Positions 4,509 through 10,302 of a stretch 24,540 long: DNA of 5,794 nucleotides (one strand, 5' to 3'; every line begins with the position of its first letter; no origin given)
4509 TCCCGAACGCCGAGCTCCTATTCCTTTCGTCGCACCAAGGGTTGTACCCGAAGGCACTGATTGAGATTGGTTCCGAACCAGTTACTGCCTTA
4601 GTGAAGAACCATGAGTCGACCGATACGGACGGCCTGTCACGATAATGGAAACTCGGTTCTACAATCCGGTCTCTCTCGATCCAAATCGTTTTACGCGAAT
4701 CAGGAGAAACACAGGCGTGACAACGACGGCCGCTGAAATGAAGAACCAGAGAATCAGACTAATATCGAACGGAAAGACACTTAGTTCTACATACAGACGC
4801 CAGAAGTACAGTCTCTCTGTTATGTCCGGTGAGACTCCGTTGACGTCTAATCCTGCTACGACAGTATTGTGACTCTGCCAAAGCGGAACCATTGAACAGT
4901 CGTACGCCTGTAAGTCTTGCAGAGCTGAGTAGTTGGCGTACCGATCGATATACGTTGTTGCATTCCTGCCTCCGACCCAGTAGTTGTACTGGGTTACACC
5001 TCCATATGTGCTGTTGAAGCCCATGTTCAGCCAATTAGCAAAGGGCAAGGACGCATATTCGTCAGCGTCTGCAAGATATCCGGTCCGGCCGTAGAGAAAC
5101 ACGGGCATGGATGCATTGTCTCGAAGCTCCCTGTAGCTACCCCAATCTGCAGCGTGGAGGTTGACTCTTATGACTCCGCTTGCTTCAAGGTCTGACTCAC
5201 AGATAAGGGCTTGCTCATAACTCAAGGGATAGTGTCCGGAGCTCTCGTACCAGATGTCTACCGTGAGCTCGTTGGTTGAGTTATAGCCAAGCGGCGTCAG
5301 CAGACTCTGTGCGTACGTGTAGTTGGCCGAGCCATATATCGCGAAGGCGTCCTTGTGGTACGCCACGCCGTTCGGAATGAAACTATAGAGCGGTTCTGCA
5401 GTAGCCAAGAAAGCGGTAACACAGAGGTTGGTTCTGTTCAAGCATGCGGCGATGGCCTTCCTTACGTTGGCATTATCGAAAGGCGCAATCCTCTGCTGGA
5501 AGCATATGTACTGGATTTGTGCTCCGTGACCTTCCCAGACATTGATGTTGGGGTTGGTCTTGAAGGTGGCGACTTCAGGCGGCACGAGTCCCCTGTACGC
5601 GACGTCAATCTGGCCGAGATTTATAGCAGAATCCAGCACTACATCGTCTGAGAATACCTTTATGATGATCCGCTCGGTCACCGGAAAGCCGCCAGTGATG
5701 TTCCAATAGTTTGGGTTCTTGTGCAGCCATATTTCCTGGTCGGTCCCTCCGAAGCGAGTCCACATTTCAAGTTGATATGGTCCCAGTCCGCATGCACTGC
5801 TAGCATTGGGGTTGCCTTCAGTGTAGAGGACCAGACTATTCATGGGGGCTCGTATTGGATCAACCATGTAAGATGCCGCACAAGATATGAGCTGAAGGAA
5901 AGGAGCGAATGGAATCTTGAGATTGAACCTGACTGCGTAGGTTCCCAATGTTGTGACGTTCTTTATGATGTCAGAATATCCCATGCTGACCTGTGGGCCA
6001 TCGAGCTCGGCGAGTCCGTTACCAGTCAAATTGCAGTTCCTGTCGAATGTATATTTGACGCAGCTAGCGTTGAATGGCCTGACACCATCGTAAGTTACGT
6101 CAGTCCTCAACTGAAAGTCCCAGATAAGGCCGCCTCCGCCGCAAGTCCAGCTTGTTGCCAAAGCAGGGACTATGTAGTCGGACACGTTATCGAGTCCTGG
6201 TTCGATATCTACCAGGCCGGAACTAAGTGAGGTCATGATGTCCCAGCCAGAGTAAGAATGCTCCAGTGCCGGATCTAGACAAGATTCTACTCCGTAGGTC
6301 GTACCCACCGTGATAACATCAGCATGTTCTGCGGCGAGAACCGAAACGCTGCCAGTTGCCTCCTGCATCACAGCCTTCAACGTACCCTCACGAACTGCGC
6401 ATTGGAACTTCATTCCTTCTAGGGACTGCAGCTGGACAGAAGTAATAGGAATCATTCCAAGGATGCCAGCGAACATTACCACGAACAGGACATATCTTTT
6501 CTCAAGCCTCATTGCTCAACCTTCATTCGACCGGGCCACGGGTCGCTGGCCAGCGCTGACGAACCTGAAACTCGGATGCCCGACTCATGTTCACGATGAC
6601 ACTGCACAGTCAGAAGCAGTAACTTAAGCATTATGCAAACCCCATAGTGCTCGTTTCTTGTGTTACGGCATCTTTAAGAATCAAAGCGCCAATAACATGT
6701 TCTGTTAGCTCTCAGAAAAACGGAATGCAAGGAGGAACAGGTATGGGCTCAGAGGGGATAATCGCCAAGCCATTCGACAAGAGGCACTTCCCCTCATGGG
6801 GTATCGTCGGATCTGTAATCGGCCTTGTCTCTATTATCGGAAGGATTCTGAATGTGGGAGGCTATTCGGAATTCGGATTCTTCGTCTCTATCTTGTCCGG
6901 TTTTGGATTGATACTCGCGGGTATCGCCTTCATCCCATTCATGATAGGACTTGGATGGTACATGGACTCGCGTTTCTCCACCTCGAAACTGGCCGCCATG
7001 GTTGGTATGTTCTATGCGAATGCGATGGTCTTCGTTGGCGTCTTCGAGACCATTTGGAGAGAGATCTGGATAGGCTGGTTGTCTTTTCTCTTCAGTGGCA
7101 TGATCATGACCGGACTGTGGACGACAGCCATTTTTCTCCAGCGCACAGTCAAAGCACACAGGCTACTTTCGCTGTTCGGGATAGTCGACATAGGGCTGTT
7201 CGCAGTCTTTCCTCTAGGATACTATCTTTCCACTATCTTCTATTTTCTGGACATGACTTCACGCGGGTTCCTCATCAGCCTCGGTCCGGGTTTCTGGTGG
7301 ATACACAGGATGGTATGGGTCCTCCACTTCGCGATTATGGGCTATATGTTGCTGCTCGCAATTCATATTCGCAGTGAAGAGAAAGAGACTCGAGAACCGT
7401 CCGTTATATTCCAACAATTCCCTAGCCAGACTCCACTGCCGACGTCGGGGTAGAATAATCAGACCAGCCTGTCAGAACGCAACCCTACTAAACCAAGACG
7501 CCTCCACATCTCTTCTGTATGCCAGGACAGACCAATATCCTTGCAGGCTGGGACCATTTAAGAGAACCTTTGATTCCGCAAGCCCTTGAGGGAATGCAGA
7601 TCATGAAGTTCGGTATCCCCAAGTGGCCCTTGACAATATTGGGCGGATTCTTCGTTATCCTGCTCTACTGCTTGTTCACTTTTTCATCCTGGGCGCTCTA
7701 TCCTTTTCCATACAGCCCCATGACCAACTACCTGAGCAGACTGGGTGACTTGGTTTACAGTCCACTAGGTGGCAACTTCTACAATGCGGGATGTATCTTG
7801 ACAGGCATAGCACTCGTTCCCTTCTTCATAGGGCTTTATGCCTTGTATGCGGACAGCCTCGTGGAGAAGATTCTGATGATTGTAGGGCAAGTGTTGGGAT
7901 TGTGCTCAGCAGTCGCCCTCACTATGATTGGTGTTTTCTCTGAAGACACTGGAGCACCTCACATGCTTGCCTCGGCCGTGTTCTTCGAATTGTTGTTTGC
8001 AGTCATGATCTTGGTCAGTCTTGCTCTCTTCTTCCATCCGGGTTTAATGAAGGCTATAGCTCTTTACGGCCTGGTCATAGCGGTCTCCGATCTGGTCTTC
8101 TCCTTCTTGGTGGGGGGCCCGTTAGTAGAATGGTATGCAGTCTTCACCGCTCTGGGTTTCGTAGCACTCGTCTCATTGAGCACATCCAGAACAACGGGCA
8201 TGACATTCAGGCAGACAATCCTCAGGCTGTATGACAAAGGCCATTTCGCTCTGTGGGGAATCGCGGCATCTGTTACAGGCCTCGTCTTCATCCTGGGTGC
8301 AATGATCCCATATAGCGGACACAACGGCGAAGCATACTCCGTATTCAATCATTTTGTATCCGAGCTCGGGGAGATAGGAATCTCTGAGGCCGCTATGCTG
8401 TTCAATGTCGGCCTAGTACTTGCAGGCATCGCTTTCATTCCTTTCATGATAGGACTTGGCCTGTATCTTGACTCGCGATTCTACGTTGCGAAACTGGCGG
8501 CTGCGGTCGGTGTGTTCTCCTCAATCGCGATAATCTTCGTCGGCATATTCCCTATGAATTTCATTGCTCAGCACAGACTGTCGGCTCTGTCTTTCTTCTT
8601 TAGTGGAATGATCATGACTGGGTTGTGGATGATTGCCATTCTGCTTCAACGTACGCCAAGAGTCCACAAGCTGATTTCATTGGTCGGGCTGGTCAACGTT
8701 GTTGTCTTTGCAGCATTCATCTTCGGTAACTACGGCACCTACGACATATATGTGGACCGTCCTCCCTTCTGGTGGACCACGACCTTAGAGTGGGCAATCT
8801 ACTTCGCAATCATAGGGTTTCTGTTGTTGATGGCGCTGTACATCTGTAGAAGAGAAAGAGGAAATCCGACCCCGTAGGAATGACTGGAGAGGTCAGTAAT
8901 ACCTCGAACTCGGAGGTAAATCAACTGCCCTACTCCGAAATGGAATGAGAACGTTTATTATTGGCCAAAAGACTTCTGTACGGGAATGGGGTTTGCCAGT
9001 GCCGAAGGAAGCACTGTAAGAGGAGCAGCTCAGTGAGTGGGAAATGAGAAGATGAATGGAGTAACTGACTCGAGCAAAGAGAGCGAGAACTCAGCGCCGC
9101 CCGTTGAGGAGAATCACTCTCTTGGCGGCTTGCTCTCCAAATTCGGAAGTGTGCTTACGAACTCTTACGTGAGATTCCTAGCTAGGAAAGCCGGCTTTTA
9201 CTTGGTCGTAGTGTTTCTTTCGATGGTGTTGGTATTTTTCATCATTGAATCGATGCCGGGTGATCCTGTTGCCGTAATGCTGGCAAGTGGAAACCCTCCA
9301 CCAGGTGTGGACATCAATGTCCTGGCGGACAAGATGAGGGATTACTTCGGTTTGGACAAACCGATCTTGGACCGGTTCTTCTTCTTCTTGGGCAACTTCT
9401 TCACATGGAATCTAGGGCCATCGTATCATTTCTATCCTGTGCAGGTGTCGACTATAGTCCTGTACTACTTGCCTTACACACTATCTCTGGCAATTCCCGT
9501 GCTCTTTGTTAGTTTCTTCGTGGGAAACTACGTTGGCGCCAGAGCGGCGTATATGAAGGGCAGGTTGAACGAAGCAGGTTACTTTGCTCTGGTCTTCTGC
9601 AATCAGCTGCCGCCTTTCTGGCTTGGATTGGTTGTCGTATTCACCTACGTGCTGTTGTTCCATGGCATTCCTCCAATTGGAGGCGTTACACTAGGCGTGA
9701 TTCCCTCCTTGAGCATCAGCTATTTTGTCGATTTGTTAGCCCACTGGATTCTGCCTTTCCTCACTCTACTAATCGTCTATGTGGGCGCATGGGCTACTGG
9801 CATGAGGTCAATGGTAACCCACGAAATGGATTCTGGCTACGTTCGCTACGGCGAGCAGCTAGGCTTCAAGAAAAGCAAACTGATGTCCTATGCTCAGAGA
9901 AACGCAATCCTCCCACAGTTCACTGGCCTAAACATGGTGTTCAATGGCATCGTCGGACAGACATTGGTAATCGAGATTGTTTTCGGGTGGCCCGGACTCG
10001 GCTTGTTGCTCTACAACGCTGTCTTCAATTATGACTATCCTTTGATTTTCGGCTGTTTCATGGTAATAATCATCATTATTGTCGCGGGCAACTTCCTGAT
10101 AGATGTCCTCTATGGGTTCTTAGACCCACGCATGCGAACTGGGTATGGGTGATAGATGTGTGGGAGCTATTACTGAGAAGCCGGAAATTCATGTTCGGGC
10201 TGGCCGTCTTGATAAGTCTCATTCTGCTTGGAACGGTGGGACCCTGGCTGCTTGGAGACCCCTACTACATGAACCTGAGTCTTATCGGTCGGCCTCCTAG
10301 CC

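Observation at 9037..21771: Complete phosphorolytic cellodextrin/cellobiose utilisation locus in an archaeon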

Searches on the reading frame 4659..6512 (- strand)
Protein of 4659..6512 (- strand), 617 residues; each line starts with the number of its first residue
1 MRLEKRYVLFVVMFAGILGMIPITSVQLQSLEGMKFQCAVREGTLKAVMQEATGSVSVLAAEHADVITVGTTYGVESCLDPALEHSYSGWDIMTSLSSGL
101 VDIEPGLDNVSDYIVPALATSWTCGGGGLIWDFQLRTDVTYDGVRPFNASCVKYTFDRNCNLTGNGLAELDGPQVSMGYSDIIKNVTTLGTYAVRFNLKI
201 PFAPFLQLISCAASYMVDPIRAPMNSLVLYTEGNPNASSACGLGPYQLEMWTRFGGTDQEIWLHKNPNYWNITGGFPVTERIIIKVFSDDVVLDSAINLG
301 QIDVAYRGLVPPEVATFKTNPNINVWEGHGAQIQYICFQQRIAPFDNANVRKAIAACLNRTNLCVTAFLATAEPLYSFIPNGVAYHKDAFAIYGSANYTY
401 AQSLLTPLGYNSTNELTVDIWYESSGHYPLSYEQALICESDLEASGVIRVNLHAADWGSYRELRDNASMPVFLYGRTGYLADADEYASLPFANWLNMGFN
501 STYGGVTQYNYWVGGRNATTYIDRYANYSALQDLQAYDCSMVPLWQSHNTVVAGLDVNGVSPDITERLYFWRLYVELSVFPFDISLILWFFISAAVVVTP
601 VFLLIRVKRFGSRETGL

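Call 4: search_protein_families(library=pfam, proteins=[window:4659-6512:-])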
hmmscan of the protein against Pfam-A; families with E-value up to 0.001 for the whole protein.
window:4659-6512:- (617 aa): 1 family
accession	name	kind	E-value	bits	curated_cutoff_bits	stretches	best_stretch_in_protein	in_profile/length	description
PF00496.27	SBP_bac_5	-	6.4e-56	190.5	32.4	1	114-489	2-359/368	Bacterial extracellular solute-binding proteins, family 5 Middle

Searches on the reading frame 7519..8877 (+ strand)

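Call 4: search_protein_families(library=pfam, proteins=[window:7519-8877:+])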
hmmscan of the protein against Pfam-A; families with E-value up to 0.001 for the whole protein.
window:7519-8877:+ (452 aa): 1 family
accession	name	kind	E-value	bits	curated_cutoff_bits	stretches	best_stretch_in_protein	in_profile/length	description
PF06197.19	DUF998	-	2.5e-20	73.3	30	2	265-440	13-183/184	Protein of unknown function (DUF998)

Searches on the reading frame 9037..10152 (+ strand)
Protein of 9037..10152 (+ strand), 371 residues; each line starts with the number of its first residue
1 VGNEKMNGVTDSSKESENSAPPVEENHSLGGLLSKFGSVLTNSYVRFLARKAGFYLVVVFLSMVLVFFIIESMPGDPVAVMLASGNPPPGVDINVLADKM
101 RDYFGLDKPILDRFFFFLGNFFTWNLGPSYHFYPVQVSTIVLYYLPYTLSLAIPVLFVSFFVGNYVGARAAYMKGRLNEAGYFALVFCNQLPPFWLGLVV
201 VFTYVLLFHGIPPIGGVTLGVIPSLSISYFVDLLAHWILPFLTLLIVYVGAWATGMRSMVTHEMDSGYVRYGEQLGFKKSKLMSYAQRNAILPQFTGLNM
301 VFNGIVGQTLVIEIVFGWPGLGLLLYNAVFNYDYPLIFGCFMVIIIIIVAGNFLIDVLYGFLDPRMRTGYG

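Call 3: search_protein_families(library=pfam, proteins=[window:9037-10152:+])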
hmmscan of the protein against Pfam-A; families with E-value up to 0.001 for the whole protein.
window:9037-10152:+ (371 aa): 2 families
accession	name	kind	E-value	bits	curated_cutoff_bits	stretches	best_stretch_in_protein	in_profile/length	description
PF00528.27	BPD_transp_1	-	4.2e-33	115.1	26.4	1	163-367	1-183/184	Binding-protein-dependent transport system inner membrane component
PF19300.4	BPD_transp_1_N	-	0.00083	20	23.8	1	45-123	2-74/114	Binding-prot-dependent transport system membrane comp, N-term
